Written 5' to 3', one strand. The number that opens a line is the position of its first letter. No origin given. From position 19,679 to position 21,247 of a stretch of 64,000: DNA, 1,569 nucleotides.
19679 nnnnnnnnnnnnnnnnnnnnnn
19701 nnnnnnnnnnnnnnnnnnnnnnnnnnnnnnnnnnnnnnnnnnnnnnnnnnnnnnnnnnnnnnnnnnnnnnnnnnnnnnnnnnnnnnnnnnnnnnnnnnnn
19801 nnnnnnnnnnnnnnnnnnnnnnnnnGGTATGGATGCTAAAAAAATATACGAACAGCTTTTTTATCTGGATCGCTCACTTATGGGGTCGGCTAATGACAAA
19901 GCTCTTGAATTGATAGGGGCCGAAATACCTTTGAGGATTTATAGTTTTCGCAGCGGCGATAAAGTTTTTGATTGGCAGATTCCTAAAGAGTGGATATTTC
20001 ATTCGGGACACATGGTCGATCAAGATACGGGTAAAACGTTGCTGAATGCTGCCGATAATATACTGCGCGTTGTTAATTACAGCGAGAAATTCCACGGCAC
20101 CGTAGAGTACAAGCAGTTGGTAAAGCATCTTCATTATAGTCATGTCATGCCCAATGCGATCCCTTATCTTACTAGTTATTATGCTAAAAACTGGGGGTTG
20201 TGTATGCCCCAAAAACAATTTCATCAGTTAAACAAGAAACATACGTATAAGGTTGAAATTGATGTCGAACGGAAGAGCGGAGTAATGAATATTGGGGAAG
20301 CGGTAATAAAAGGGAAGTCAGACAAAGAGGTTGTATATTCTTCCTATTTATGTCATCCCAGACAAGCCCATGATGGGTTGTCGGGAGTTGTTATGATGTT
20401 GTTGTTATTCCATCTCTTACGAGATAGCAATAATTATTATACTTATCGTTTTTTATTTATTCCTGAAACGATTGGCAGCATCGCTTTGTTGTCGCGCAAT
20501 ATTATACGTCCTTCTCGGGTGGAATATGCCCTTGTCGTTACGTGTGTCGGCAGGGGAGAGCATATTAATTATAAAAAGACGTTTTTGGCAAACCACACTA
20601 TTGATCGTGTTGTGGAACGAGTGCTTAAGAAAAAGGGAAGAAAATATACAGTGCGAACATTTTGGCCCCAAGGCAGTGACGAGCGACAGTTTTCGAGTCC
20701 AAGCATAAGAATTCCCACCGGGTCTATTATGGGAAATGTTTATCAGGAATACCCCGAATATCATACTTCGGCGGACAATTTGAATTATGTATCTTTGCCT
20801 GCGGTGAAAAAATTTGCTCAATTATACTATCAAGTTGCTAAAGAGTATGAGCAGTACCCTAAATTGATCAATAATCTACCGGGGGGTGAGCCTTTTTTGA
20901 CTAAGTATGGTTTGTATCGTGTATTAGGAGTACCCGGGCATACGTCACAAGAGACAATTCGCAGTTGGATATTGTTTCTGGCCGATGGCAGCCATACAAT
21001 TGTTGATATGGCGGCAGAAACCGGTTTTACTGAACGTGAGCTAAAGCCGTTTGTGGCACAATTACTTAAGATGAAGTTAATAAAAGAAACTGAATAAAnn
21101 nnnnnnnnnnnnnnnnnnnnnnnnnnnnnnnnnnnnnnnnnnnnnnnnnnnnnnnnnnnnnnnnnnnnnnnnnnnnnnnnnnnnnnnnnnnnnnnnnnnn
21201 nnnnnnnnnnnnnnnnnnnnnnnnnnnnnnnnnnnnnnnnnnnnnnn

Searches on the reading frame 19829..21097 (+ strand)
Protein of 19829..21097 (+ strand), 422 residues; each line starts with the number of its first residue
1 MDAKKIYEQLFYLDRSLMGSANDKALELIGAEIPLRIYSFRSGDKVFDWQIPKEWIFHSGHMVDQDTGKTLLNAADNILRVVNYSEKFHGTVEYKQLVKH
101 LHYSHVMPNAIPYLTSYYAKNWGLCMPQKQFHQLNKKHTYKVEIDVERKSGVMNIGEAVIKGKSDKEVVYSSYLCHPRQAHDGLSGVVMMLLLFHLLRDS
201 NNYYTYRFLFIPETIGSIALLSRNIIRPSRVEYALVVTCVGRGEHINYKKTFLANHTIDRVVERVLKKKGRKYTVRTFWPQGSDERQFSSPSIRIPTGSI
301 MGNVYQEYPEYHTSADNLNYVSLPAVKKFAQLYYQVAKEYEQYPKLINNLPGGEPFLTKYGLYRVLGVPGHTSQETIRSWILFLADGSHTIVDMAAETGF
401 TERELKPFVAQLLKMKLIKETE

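Call 4: search_protein_families(library=pfam, proteins=[window:19829-21097:+], max_evalue=0.01)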
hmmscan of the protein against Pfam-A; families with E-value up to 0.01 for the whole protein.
window:19829-21097:+ (422 aa): 4 families
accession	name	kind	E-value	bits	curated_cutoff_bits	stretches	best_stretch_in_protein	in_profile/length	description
PF16254.10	DUF4910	-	4.2e-72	242.4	26.6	1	6-339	3-243/247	Domain of unknown function (DUF4910)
PF09940.16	DUF2172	-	9e-22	77.7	27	1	54-146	1-91/92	Domain of unknown function (DUF2172)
PF16221.11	HTH_47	-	1e-12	47.9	27.1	1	348-419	5-77/78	winged helix-turn-helix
PF04389.22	Peptidase_M28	-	0.00017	21.8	21.3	1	180-335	30-191/193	Peptidase family M28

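Call 5: search_protein_families(library=ncbifam, proteins=[window:19829-21097:+], max_evalue=0.01)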
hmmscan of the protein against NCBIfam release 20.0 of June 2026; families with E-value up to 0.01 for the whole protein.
window:19829-21097:+ (422 aa): 0 families

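Call 80: search_solved_structures(query=window:19829-21097:+, max_evalue=0.001)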
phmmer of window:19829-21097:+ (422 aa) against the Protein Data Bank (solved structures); distinct sequences matched with E-value up to 0.001: 1.
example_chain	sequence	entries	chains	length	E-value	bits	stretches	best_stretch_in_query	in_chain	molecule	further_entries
3k9t_A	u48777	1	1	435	9.4e-88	297.9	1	6-419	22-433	putative peptidase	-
